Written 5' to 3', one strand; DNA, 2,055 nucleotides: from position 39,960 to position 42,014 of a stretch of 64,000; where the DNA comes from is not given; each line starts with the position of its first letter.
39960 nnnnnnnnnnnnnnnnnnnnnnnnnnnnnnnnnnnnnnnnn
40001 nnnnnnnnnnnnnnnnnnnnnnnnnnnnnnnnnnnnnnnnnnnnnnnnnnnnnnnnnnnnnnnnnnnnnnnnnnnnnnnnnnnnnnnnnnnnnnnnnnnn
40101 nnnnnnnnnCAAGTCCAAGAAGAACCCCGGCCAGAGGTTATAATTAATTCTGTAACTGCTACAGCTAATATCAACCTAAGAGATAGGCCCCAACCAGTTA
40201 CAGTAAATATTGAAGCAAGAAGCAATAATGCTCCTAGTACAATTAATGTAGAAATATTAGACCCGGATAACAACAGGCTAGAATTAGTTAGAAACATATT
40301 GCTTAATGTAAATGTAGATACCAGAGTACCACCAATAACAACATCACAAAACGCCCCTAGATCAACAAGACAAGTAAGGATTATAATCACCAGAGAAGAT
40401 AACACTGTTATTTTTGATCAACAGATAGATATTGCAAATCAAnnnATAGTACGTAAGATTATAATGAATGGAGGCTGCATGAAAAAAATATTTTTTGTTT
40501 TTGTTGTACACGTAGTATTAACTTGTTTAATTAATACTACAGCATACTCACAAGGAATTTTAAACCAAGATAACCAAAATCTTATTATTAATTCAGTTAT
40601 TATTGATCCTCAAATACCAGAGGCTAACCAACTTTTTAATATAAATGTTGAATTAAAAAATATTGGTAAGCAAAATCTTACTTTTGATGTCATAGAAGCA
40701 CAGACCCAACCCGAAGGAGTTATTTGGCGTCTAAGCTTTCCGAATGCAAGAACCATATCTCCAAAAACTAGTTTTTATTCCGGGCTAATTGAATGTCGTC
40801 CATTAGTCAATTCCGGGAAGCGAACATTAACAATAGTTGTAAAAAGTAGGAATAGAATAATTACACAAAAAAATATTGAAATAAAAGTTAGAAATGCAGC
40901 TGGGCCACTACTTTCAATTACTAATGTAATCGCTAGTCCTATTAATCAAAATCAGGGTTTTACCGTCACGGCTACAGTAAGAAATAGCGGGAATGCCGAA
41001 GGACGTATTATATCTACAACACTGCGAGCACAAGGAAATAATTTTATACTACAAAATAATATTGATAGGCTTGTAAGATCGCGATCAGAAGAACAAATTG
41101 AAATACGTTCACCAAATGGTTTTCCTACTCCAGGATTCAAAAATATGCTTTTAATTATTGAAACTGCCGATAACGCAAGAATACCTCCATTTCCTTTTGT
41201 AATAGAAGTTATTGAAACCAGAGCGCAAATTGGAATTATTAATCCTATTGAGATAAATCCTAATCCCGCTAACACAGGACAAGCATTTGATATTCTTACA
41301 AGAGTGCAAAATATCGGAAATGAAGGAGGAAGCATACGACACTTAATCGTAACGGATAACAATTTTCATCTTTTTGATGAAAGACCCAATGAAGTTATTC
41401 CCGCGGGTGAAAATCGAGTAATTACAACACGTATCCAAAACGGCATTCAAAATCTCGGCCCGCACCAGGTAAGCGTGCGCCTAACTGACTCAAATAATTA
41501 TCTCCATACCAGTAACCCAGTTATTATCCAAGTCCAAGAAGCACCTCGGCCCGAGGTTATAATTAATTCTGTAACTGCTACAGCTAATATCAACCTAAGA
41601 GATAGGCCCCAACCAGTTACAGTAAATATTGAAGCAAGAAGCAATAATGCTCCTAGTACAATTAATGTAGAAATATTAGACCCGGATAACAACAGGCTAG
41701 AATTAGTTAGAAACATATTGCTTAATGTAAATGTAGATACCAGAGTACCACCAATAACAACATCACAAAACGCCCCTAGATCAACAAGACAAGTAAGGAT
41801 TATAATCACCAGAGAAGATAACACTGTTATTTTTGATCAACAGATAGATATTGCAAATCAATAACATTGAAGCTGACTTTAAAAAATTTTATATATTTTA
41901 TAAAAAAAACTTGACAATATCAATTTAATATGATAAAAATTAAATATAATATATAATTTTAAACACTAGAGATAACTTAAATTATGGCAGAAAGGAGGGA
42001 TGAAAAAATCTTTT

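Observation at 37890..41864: Paralogous CARDB-like surface proteins with a perfectly identical 312-bp 3' end and shuffled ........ linkers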

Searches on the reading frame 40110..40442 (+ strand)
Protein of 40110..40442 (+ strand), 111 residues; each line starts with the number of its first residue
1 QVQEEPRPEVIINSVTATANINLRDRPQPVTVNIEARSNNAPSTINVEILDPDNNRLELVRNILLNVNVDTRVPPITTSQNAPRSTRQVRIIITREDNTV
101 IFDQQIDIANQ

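Call 7: find_homologous_proteins(query=window:40131-40442:+, max_evalue=0.01)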
Query seq(104 aa): 1 candidates shared short words with the query, none scored E <= 0.01.

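Call 28: search_protein_representatives(protein=window:40110-40442:+)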
Query: 111 residues. Proteins with E-value up to 0.001 (for the whole library): 3; up to 1e-10: 2; up to 1e-30: 2. The best 3 are listed.
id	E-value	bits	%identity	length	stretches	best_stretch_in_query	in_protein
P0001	3.5e-57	207.0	71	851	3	1-111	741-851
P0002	7.7e-57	205.9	99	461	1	1-111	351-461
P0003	2.9e-09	53.3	28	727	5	29-60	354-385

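Call 29: predict_structure(alignment_id=A1)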
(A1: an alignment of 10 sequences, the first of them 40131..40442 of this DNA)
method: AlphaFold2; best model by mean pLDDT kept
length: 104 residues; sequences in the alignment: 10
mean_pLDDT: 68.6   pTM: 0.60
mean pLDDT of the five models: 68.6, 67.7, 67.4, 66.1, 61.6
residues with pLDDT >= 90: 0; 70-90: 54; 50-70: 42; < 50: 8
segments of 3 or more residues with pLDDT < 50: 59-64
pLDDT, mean of each block of 10 residues (from residue 1): 71 61 70 73 79 61 49 58 82 85 60
secondary structure, 60 per line:
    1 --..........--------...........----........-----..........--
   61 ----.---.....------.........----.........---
elements in order: E3-12 E21-31 E36-43 E49-58 E69-73 E80-88 E93-101

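Call 33: fold_search(model_id=the predicted structure, library=pdb)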
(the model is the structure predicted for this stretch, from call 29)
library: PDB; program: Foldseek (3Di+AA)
matches with E <= 10: 1619; with E <= 0.001: 4
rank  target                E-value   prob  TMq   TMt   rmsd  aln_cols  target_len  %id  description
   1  5c71_A                3.1e-04  1.00  0.60  0.13   4.8       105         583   14  The structure of Aspergillus oryzae a-glucuronidase complexed with glycyrrhetinic acid monoglucuronide (released 2016-06-29)
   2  6jz8_A                7.5e-04  1.00  0.57  0.13   3.8       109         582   14  b-glucuronidase from Ruminococcus gnavus in complex with D-glucaro 1,5-lactone (released 2020-06-10)
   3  6byg_A                8.8e-04  1.00  0.64  0.10   3.9       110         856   12  Crystal structure of the nucleophile mutant (E575A) of the GH2 exo-beta-mannanase from Xanthomonas axonopodis pv. citr (released 2018-07-18)
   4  5z18_F                9.7e-04  1.00  0.56  0.13   4.0       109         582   15  The crystal structure of Ruminococcus gnavus beta-glucuronidase (released 2018-12-12)
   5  6jz1_B                1.1e-03  1.00  0.56  0.13   3.8       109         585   15  Apo structure of b-glucuronidase from Ruminococcus gnavus at 1.7 Angstrom resolution (released 2020-06-03)
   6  3dec                  1.1e-03  1.00  0.64  0.09   3.8       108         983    9  Crystal structure of a glycosyl hydrolases family 2 protein from Bacteroides thetaiotaomicron (released 2008-06-17)
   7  5z18_C                1.2e-03  1.00  0.56  0.13   3.9       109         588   15  The crystal structure of Ruminococcus gnavus beta-glucuronidase (released 2018-12-12)
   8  5z18_A                1.2e-03  1.00  0.55  0.13   4.0       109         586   15  The crystal structure of Ruminococcus gnavus beta-glucuronidase (released 2018-12-12)
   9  6bye_A                1.3e-03  1.00  0.67  0.10   3.2       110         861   12  Crystal structure of the GH2 exo-beta-mannanase from Xanthomonas axonopodis pv. citri in complex with mannose (released 2018-07-18)
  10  5z19_D                1.3e-03  1.00  0.56  0.13   3.8       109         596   15  The crystal structure of Ruminococcus gnavus beta-glucuronidase in complex with uronic isofagomine (released 2018-12-12)
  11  3hn3_B                1.3e-03  1.00  0.56  0.12   5.5       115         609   13  Human beta-glucuronidase at 1.7 A resolution (released 2009-12-01)
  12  6jz1_A                1.3e-03  1.00  0.56  0.13   3.9       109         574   15  Apo structure of b-glucuronidase from Ruminococcus gnavus at 1.7 Angstrom resolution (released 2020-06-03)
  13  6jz6_A                1.5e-03  1.00  0.59  0.13   3.7       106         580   12  b-glucuronidase from Ruminococcus gnavus in complex with C6-substituted uronic isofagomine (released 2020-06-10)
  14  1xq4_B                1.6e-03  1.00  0.42  0.38   7.2       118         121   16  Crystal Structure of the Putative ApaA Protein from Bordetella pertussis, Northeast Structural Genomics Target BeR40 (released 2004-11-09)
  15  6byc                  1.8e-03  1.00  0.67  0.10   3.2       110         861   12  Crystal structure of the GH2 exo-beta-mannanase from Xanthomonas axonopodis pv. citri (released 2018-07-18)
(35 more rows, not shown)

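Call 45: search_protein_families(library=pfam, alignment_id=A1, max_evalue=1)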
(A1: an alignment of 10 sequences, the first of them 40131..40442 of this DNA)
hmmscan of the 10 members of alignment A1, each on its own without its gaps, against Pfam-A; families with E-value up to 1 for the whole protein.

A. member 1, window:40131-40442:+ (104 aa): 1 family
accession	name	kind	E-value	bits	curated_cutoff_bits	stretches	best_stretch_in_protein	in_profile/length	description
PF12970.12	DUF3858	-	0.16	12.5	27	0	9-62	38-90/116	Domain of Unknown Function with PDB structure (DUF3858)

B. families by the number of members that match (of 10 scanned): 15 families
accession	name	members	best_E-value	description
PF07705.17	CARDB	4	6.3e-06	CARDB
PF00927.28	Transglut_C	1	0.0011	Transglutaminase family, C-terminal ig like domain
PF16640.11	Big_3_5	1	0.02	Bacterial Ig-like domain (group 3)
PF17957.7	Big_7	1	0.045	Bacterial Ig domain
PF00630.25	Filamin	1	0.084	Filamin/ABP280 repeat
PF21633.3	MOV-10_Ig-like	1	0.085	Helicase MOV-10, Ig-like domain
PF18938.6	aRib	1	0.093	Atypical Rib domain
PF16116.10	DUF4832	1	0.099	Domain of unknown function (DUF4832)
PF05506.17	PLipase_C_C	1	0.11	Bacterial phospholipase C, C-terminal domain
PF11611.13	DUF4352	1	0.12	Domain of unknown function (DUF4352)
PF01917.21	Arch_flagellin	1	0.12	Archaebacterial flagellin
PF02019.24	WIF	1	0.14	WIF domain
PF12970.12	DUF3858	1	0.16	Domain of Unknown Function with PDB structure (DUF3858)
PF14524.12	Wzt_C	1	0.16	Wzt C-terminal domain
PF09134.16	Invasin_D3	1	0.18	Invasin, domain 3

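Call 69: predict_structure(protein=window:40131-40442:+)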
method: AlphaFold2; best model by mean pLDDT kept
length: 104 residues; sequences in the alignment: 1
mean_pLDDT: 56.3   pTM: 0.37
mean pLDDT of the five models: 56.3, 46.1, 39.9, 39.4, 37.4
residues with pLDDT >= 90: 0; 70-90: 3; 50-70: 89; < 50: 12
segments of 3 or more residues with pLDDT < 50: 28-34
pLDDT, mean of each block of 10 residues (from residue 1): 56 55 50 49 62 56 59 53 60 66 49
secondary structure, 60 per line:
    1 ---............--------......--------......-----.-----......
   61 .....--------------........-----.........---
elements in order: E4-15 E24-29 E38-43 E55-65 E80-87 E93-101

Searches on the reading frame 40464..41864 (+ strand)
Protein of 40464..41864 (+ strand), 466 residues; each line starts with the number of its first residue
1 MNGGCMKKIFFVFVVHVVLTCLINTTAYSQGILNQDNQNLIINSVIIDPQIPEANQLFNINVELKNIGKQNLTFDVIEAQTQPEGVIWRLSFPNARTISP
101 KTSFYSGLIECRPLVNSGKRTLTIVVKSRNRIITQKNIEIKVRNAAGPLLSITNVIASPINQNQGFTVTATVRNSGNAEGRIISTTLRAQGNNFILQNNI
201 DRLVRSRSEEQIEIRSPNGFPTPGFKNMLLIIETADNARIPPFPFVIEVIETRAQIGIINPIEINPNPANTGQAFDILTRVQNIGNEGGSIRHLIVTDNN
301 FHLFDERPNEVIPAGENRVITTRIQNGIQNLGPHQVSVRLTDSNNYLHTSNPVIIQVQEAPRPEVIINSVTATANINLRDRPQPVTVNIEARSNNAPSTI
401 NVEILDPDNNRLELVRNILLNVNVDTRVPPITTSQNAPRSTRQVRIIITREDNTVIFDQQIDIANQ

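Call 4: search_protein_families(library=pfam, proteins=[window:40464-41864:+], max_evalue=1)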
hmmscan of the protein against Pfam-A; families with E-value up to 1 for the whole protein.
window:40464-41864:+ (466 aa): 2 families
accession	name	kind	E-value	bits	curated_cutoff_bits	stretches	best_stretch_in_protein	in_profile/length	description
PF07705.17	CARDB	-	0.00046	20.8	22.7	1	150-196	4-50/101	CARDB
PF11611.13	DUF4352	-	0.039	14.7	25.9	0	53-79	33-59/122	Domain of unknown function (DUF4352)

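Call 5: search_protein_families(library=ncbifam, proteins=[window:40464-41864:+], max_evalue=1)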
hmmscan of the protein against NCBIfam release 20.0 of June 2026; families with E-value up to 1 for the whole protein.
window:40464-41864:+ (466 aa): 0 families

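Call 15: find_encoding_contigs(protein=window:40464-41864:+, flank=10000, max_places=10)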
Protein window:40464-41864:+ (466 aa): no gene with exactly this product is on record in the collection.

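Call 16: find_encoding_contigs(protein=window:40479-41864:+, flank=10000, max_places=10)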
Protein window:40479-41864:+ (461 aa): no gene with exactly this product is on record in the collection.
